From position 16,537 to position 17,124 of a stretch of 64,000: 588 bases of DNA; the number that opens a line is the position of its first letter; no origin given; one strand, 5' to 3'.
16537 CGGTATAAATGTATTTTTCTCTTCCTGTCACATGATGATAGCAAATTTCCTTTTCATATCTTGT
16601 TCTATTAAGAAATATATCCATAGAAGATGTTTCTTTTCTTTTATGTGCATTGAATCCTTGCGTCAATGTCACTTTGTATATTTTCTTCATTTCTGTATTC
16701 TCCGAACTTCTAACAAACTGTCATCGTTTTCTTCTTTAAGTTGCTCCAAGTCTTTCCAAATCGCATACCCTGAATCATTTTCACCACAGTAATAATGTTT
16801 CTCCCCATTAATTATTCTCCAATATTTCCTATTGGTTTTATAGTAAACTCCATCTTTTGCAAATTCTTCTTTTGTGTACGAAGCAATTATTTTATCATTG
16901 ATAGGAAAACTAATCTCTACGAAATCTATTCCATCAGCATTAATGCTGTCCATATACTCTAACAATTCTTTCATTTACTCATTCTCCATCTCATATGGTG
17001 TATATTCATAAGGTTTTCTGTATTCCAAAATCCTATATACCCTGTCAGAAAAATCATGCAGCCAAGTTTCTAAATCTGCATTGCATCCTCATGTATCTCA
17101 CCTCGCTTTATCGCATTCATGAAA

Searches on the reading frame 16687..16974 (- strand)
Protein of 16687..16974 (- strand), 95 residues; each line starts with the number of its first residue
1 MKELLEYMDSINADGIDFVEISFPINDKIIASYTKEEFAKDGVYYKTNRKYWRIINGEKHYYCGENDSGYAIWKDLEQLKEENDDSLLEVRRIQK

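Call 5: search_protein_families(library=pfam, proteins=[window:16687-16974:-], max_evalue=1)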
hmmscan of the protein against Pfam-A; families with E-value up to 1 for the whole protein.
window:16687-16974:- (95 aa): 1 family
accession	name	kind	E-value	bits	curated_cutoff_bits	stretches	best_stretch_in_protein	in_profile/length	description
PF18805.7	LRR_10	-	0.15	12.3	30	1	36-73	5-39/67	Leucine-rich repeat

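Call 10: find_related_loci(query=window:16687-16974:-, collection=viral_contigs, flank=6000)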
Query window:16687-16974:- (95 aa) in viral_contigs; peptide patterns used: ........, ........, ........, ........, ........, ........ (x = any residue, [..] = any of these).
44 stretches matched a pattern; 11 encode a relative of the query (tblastn E <= 1e-3); 11 distinct loci.
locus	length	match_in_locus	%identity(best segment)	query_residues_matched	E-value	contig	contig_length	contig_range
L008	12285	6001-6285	99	1-95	3e-61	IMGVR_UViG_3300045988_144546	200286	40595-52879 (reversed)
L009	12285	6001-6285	97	1-95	9e-60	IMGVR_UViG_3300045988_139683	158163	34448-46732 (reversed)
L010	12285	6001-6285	99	1-95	3e-61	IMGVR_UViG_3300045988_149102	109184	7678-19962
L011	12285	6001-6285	80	1-93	2e-47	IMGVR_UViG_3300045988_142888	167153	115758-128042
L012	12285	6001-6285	80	1-93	2e-47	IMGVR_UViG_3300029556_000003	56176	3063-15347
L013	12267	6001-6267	84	1-91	8e-47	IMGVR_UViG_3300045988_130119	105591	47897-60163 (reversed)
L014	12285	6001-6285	75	1-93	3e-45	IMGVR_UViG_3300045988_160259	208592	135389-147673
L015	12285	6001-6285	75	1-93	5e-45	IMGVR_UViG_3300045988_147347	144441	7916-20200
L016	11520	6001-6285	75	1-93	3e-44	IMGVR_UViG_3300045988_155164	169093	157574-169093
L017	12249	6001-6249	65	1-82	8e-34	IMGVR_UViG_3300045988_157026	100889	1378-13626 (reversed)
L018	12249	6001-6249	65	1-82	8e-34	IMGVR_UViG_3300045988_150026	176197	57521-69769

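Call 13: search_protein_families(library=pfam, proteins=[L009:4984-5877:+], max_evalue=0.01)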
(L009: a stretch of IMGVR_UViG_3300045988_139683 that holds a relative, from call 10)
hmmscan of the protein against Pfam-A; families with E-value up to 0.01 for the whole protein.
L009:4984-5877:+ (297 aa): 15 families
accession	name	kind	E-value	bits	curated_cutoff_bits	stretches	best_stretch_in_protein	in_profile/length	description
PF13671.12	AAA_33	-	1.7e-25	90.4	27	1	6-138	1-143/143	AAA domain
PF08433.16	KTI12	-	4.7e-13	49.7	22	1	6-174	3-173/271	Chromatin associated protein KTI12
PF13238.12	AAA_18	-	3.5e-08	34.4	29.4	1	9-100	3-94/128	AAA domain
PF06414.18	Zeta_toxin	-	9e-08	32.2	22.3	1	3-79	15-103/199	Zeta toxin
PF13207.12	AAA_17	-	2.5e-07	31.5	27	1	11-91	2-84/136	AAA domain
PF01966.28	HD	-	1.2e-05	26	22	1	199-273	24-93/116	HD domain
PF01583.26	APS_kinase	-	0.00011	22.7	21.1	1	6-61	5-65/152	Adenylylsulphate kinase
PF01591.24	6PF2K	-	0.00026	20.8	27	0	2-98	11-124/223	6-phosphofructo-2-kinase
PF00503.26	G-alpha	-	0.00039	20.1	48.8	1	7-171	24-144/333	G-protein alpha subunit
PF00005.33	ABC_tran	-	0.00086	20.4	25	1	5-71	12-73/137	ABC transporter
PF13401.12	AAA_22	-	0.0018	19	27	1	6-62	7-60/130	AAA domain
PF03193.22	RsgA_GTPase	-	0.0057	16.9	30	0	5-36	107-139/174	RsgA GTPase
PF13173.12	AAA_14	-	0.0074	16.7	27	0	8-63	6-57/129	AAA domain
PF00448.28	SRP54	-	0.0081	16.3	22.7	0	5-41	2-42/196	SRP54-type protein, GTPase domain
PF13521.12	AAA_28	-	0.0084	16.8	27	0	8-54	3-48/164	AAA domain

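Call 17: search_protein_families(library=pfam, proteins=[L014:5079-5792:+, L009:3805-4974:+, L017:902-2209:+, L017:3106-3453:+], max_evalue=0.01)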
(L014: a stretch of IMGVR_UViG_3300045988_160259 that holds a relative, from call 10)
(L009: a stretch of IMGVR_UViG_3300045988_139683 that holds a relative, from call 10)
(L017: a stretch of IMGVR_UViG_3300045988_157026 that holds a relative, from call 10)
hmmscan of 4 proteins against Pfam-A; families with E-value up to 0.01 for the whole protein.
L014:5079-5792:+ (237 aa): 1 family
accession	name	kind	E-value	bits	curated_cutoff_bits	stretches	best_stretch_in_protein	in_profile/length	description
PF22083.2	I-HmuI_NUMOD-like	-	5.4e-06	26.3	27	1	190-234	1-45/46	DNA endonuclease I-HmuI-like, NUMOD-like domain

L009:3805-4974:+ (389 aa): 2 families
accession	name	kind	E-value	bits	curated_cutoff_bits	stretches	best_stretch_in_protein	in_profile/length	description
PF21189.3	PHA02142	-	4.7e-24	85.1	27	1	8-94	1-92/92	PHA02142 OB-fold domain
PF09414.15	RNA_ligase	-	4.2e-20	73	27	1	203-377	2-169/171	RNA ligase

L017:902-2209:+ (435 aa): 2 families
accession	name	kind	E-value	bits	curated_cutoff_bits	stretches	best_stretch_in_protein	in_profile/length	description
PF09414.15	RNA_ligase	-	5.3e-11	43.4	27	1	181-395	2-160/171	RNA ligase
PF21189.3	PHA02142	-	0.00076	20.3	27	1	6-101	4-92/92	PHA02142 OB-fold domain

L017:3106-3453:+ (115 aa): 0 families

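Call 22: find_related_loci(query=L009:4984-5874:+, collection=viral_contigs, flank=3000)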
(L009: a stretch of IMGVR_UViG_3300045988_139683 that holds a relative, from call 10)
Query L009:4984-5874:+ (297 aa) in viral_contigs; peptide patterns used: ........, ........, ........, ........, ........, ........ (x = any residue, [..] = any of these).
45 stretches matched a pattern; 38 encode a relative of the query (tblastn E <= 1e-3); 38 distinct loci.
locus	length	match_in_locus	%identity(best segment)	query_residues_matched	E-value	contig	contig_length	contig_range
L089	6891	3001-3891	100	1-297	0e+0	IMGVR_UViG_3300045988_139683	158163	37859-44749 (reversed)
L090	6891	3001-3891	92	1-297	0e+0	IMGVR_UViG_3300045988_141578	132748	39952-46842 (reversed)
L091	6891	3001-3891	91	1-297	0e+0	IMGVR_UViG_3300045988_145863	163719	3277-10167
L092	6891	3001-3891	91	1-297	0e+0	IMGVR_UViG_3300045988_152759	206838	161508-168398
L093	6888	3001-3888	84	1-297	8e-177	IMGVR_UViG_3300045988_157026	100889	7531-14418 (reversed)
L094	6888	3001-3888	84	1-297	2e-176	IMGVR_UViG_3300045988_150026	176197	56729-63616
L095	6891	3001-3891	92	1-297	0e+0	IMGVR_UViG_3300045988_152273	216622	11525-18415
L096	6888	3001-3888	75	1-297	4e-152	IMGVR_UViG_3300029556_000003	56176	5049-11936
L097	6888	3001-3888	75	1-297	7e-151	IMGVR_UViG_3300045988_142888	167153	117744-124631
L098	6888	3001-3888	67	1-297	2e-140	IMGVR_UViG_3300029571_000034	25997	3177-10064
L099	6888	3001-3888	67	1-297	2e-140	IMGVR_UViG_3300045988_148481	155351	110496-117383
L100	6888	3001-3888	65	1-297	2e-137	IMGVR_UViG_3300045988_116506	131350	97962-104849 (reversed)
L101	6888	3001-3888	66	1-297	1e-136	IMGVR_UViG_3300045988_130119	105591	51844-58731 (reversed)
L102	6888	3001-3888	65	1-297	1e-134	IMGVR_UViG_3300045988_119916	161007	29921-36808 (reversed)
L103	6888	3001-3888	63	1-297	4e-130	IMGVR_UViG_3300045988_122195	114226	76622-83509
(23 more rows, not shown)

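Call 30: search_solved_structures(query=L009:4984-5874:+, max_evalue=0.01, show_alignments=2)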
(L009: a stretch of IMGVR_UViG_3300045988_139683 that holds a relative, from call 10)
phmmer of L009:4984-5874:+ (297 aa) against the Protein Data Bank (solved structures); distinct sequences matched with E-value up to 0.01: 11.
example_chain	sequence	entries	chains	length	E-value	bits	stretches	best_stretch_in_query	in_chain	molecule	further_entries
4gp7_A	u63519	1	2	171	3.6e-13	53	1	5-155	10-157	Metallophosphoesterase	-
4jst_A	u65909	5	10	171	5e-13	52.5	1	5-155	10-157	Metallophosphoesterase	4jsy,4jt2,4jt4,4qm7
4gp6_A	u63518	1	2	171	6.5e-13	52.2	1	5-155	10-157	Metallophosphoesterase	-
4mde_A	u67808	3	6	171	3.1e-12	49.9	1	5-155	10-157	Metallophosphoesterase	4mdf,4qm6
3adb_A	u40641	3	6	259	1.1e-08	38.3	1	6-148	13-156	L-seryl-tRNA(Sec) kinase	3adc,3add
3a4l_A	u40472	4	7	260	1.1e-08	38.3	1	6-147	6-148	L-seryl-tRNA(Sec) kinase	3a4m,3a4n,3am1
4xrp_A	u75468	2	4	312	1.8e-07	34.3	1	4-146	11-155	Pnkp1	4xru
2bdt_A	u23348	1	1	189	0.0034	20.3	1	6-72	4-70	BH3686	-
3wfp_A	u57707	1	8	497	0.005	19.7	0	137-278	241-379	Poly A polymerase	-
3wfr_E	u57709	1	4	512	0.0055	19.6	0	137-278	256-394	Poly A polymerase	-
3wfq_E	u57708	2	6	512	0.0055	19.6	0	137-278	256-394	Poly A polymerase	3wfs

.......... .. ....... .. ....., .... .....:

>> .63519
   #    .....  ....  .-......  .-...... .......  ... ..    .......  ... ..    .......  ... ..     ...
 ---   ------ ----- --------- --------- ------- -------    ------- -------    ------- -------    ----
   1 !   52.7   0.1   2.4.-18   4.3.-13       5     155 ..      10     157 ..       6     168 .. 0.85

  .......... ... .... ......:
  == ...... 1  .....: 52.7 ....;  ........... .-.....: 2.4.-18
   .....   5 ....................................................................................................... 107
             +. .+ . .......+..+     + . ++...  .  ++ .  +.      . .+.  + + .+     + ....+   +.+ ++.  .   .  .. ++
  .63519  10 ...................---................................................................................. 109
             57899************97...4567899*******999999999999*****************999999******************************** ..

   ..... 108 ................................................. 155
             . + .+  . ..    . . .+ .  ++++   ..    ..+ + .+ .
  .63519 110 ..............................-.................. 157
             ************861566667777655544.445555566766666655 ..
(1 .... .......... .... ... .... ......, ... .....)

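Call 31: search_protein_families(library=phrogs, proteins=[L009:4984-5874:+, L014:5079-5789:+, L017:3106-3450:+, window:16687-16974:-, L009:3805-4971:+], max_evalue=0.001)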
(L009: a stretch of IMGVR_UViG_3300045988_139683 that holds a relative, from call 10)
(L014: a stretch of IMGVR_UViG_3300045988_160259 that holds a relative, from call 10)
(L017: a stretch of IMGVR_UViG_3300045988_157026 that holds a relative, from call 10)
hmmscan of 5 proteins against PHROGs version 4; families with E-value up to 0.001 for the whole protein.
L009:4984-5874:+ (297 aa): 8 families
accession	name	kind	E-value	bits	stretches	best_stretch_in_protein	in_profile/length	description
phrog_6931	-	unknown function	2.6e-35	123.2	2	2-152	183-341/343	-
phrog_505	-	other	6.8e-24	85.8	1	4-152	2-154/295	polynucleotide kinase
phrog_2071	-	other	1.2e-21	78.8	1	1-198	13-226/282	ATPase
phrog_10255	-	other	2e-09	38.5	1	9-44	6-41/230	kinase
phrog_246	-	other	6.1e-06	26.6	1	5-114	8-115/417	NinI-like serine-threonine phosphatase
phrog_761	-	other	1.3e-05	26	1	3-77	18-105/362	thymidylate kinase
phrog_35548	-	unknown function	3.1e-05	24.8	1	2-104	3-110/166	-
phrog_1815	-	other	8.7e-05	23.8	1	3-35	2-34/197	guanylate kinase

L014:5079-5789:+ (237 aa): 7 families
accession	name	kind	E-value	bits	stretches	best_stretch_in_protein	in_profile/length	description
phrog_2081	-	DNA, RNA and nucleotide metabolism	2.3e-52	179.6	1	17-236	29-250/433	HNH endonuclease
phrog_374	-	DNA, RNA and nucleotide metabolism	4.8e-23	82.8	1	13-181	195-355/617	HNH endonuclease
phrog_953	-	DNA, RNA and nucleotide metabolism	1.5e-19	71.6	1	83-195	217-321/420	HNH endonuclease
phrog_8790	-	DNA, RNA and nucleotide metabolism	4.2e-16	60.6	1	85-152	20-78/241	restriction endonuclease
phrog_3377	-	DNA, RNA and nucleotide metabolism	6.3e-15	56.5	1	85-153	9-75/196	HNH endonuclease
phrog_30929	-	unknown function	5.3e-06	26.6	1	87-202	35-149/413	-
phrog_20162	-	DNA, RNA and nucleotide metabolism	1.3e-05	26.5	1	181-236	25-81/88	HNH endonuclease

L017:3106-3450:+ (115 aa): 0 families

window:16687-16974:- (95 aa): 0 families

L009:3805-4971:+ (389 aa): 2 families
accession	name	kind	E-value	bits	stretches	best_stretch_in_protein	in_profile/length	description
phrog_968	-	DNA, RNA and nucleotide metabolism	1.7e-63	215.9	1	2-388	4-393/398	RNA ligase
phrog_548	-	DNA, RNA and nucleotide metabolism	3.5e-09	37.3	1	198-379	27-229/341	RNA ligase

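Call 32: search_dna_similar(query=L009:4984-5874:+, collection=phages, mode=protein, max_rows=25)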
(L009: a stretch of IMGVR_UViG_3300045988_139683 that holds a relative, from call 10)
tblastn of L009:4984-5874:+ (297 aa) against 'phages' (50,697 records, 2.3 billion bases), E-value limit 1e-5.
Records with a match: 140; places in all: 140; records where one place covers at least 80% of the query: 39.
Best place of each record, by identity: <60% 140.
By first word of the organism name: Bacillus 38; Mycobacterium 33; Campylobacter 33; Klebsiella 7; Caulobacter 6; Erwinia 6; Yersinia 3; Bacteriophage 2; Serratia 2; Cronobacter 2; and 7 more.
By host as written in the record: Mycobacterium smegmatis mc2 155 29; Campylobacter jejuni NCTC12662 15; Bacillus anthracis Sterne 10; Campylobacter jejuni 9; Bacillus anthracis 7; - 7; Bacillus cereus 6; Klebsiella pneumoniae 5; and 30 more.
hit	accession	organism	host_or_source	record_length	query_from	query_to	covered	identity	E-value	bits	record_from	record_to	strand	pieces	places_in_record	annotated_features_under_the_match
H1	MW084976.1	Bacillus phage Kirov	Bacillus cereus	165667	3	294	98%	30.0%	2e-28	120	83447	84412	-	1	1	polynucleotide kinase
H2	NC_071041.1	Bacillus phage Kirov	Bacillus cereus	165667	3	294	98%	30.0%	2e-28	120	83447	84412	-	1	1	ATPase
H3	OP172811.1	Lysinibacillus phage LC76P1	Lysinibacillus capsici DO76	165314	8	296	97%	30.0%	2e-32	131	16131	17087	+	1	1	hypothetical protein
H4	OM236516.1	Bacillus phage FADO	Bacillus subtilis BEST7003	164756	8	294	97%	30.2%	2e-30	126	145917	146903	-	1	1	hypothetical protein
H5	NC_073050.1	Bacillus phage FADO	Bacillus subtilis BEST7003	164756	8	294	97%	30.2%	2e-30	126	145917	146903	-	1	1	hypothetical protein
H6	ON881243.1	Bacillus phage PK-3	Bacillus sp.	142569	1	294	99%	29.3%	4e-29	122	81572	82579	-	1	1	AAA family ATPase | RnlA family RNA ligase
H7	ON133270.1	Bacillus phage 2S-4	Rosselomorea vietnamensis FJAT-46955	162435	8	294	97%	29.9%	5e-30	125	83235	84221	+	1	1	none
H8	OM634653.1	Bacillus phage vB_BsuS_PJN02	Bacillus subtilis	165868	8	294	97%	29.9%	5e-30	125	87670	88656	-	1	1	polynucleotide kinase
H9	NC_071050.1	Bacillus phage vB_BsuS_PJN02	Bacillus subtilis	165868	8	294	97%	29.9%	5e-30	125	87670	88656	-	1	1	ATPase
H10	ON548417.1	Bacillus phage vB_BanS-Thrax1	Bacillus anthracis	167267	8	294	97%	29.5%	5e-26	113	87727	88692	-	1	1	polynucleotide kinase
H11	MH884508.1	Bacillus phage vB_BcoS-136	Bacillus cohnii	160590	8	294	97%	28.5%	1e-27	118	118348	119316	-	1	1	polynucleotide kinase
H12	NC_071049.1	Bacillus phage vB_BcoS-136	Bacillus cohnii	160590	8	294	97%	28.5%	1e-27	118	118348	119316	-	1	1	polynucleotide kinase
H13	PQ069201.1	Bacillus phage C30-3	Bacillus sp. C30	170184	1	272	92%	29.3%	2e-27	117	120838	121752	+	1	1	record has no annotation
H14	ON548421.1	Bacillus phage vB_BanS-Thrax5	Bacillus anthracis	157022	1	272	92%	29.3%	2e-27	117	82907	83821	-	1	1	polynucleotide kinase | RNA ligase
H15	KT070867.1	Bacillus phage PBC2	Bacillus cereus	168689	8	294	97%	27.3%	3e-23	105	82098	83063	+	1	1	hypothetical protein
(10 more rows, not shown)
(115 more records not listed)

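Call 37: find_related_loci(query=L017:902-2206:+, collection=viral_contigs, flank=2500)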
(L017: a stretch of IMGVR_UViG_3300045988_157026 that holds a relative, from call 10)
Query L017:902-2206:+ (435 aa) in viral_contigs; peptide patterns used: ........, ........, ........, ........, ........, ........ (x = any residue, [..] = any of these).
104 stretches matched a pattern; 103 encode a relative of the query (tblastn E <= 1e-3); the best 80 are kept; 80 distinct loci.
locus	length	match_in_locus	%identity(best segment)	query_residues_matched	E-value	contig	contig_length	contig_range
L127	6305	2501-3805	100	1-435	0e+0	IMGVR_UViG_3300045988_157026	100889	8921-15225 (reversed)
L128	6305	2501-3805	100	1-435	0e+0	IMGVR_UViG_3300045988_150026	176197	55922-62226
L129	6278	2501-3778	84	1-424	0e+0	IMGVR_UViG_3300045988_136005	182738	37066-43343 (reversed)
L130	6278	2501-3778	84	1-424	0e+0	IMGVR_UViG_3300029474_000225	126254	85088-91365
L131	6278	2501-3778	84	1-424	0e+0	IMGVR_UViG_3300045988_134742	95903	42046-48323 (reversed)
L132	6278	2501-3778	84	1-424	0e+0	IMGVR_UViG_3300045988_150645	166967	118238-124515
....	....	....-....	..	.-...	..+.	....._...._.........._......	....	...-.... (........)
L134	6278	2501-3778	84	1-424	0e+0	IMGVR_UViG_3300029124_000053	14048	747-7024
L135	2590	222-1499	84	1-424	0e+0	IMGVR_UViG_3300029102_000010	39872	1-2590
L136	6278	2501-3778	84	1-424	0e+0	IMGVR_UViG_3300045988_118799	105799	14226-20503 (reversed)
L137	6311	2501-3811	81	1-435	0e+0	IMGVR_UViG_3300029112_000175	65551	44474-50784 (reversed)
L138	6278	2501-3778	83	1-424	0e+0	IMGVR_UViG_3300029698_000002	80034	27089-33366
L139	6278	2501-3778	84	1-424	0e+0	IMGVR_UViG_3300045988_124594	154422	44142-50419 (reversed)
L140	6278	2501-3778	83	1-424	0e+0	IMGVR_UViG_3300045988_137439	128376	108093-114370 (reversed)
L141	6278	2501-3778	83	1-424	0e+0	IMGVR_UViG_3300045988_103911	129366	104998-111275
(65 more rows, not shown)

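Call 38: find_related_loci(query=L009:3805-4971:+, collection=viral_contigs, flank=2500)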
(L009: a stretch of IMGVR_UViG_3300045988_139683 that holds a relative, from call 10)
Query L009:3805-4971:+ (389 aa) in viral_contigs; peptide patterns used: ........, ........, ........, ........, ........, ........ (x = any residue, [..] = any of these).
117 stretches matched a pattern; 115 encode a relative of the query (tblastn E <= 1e-3); the best 80 are kept; 80 distinct loci.
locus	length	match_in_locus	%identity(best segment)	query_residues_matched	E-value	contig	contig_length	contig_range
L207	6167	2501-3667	100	1-389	0e+0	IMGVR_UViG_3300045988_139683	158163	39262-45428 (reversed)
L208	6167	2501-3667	99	1-389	0e+0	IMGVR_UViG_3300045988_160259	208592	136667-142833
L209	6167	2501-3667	98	1-389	0e+0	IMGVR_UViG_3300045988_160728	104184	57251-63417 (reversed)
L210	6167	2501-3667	99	1-389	0e+0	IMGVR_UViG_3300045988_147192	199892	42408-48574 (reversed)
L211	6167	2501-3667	99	1-389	0e+0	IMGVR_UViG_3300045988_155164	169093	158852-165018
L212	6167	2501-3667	99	1-389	0e+0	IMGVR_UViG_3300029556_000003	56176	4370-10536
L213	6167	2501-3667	98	1-389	0e+0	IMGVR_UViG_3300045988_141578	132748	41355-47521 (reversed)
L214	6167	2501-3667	98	1-389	0e+0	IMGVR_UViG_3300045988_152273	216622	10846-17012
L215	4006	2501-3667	98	1-389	0e+0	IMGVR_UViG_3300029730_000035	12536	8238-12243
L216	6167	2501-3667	99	1-389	0e+0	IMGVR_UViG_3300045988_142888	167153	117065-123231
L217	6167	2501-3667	98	1-389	0e+0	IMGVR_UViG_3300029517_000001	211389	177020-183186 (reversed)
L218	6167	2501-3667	98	1-389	0e+0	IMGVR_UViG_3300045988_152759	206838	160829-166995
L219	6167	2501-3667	97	1-389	0e+0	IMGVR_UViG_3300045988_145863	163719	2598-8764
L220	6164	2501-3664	79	1-388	0e+0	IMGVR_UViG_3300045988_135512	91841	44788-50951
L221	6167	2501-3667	99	1-389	0e+0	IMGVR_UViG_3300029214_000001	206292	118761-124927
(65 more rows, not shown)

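Call 46: search_protein_families(library=ncbifam, proteins=[L009:4984-5874:+, L014:5079-5789:+, L009:3805-4971:+, L017:902-2206:+], max_evalue=0.001)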
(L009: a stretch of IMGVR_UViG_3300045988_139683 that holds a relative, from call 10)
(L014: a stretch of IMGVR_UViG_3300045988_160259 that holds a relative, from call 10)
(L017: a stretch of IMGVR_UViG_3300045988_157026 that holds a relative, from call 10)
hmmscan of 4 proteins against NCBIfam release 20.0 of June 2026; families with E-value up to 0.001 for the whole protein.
L009:4984-5874:+ (297 aa): 22 families
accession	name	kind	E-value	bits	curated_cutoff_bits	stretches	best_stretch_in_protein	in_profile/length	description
TIGR04075.1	bacter_Pnkp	equivalog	2.2e-18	65.9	750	1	5-174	9-175/851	polynucleotide kinase-phosphatase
TIGR03574.1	selen_PSTK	equivalog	2.7e-17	63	290.5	1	7-150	2-147/249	L-seryl-tRNA(Sec) kinase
TIGR02692.1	tRNA_CCA_actino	equivalog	4.8e-07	28.8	438.8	1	203-271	283-353/466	CCA tRNA nucleotidyltransferase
NF005255.0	PRK06762.2-2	equivalog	2.3e-06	27.6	140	1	4-44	3-44/163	hypothetical protein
TIGR03575.1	selen_PSTK_euk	equivalog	2.3e-06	27.1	382.35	1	7-100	2-100/340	L-seryl-tRNA(Sec) kinase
NF005254.0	PRK06762.2-1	equivalog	1.5e-05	24.8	198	1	5-47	4-47/165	hypothetical protein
NF004041.0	PRK05541.1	subfamily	4.9e-05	23.4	127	1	6-48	10-56/176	adenylyl-sulfate kinase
NF011324.0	PRK14737.1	equivalog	5.2e-05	23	318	1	1-70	2-71/187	guanylate kinase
TIGR00455.1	apsK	equivalog_domain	0.00011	21.9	138.7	1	5-56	20-76/184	adenylyl-sulfate kinase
TIGR03263.1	guanyl_kin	equivalog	0.00014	21.6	160.45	1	5-64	2-61/180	guanylate kinase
NF004035.0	PRK05506.1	subfamily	0.00015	20.2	715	1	3-59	459-521/632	bifunctional sulfate adenylyltransferase subunit 1/adenylylsulfate kinase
NF005251.0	PRK06762.1-1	equivalog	0.00017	21.7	183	1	3-43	6-47/171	hypothetical protein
NF003013.0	PRK03846.1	subfamily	0.0002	21.1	163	1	6-58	31-88/202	adenylyl-sulfate kinase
TIGR02173.1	cyt_kin_arch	equivalog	0.00023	21.2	102.1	1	8-77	4-78/169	(d)CMP kinase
NF008995.0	PRK12338.1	equivalog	0.00029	20.3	434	1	1-45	1-45/319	hypothetical protein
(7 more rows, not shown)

L014:5079-5789:+ (237 aa): 0 families

L009:3805-4971:+ (389 aa): 1 family
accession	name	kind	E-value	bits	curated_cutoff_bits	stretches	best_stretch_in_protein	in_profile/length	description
TIGR02306.1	RNA_lig_DRB0094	equivalog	4e-31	108.2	151.15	2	178-386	135-341/341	RNA ligase (ATP)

L017:902-2206:+ (435 aa): 1 family
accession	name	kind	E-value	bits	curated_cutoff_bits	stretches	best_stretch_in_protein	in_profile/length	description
TIGR02306.1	RNA_lig_DRB0094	equivalog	4.2e-15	55.5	151.15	1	12-193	11-172/341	RNA ligase (ATP)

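Call 48: find_related_loci(query=L014:5079-5789:+, collection=viral_contigs, flank=2000)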
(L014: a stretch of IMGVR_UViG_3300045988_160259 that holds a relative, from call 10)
Query L014:5079-5789:+ (237 aa) in viral_contigs; peptide patterns used: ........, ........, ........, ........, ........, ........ (x = any residue, [..] = any of these).
5 stretches matched a pattern; 3 encode a relative of the query (tblastn E <= 1e-3); 3 distinct loci.
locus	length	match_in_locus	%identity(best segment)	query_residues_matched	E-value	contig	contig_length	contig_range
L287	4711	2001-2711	100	1-237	3e-166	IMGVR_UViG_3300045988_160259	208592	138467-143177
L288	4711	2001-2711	100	1-237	3e-166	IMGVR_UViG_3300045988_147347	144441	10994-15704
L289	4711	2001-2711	99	1-237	7e-165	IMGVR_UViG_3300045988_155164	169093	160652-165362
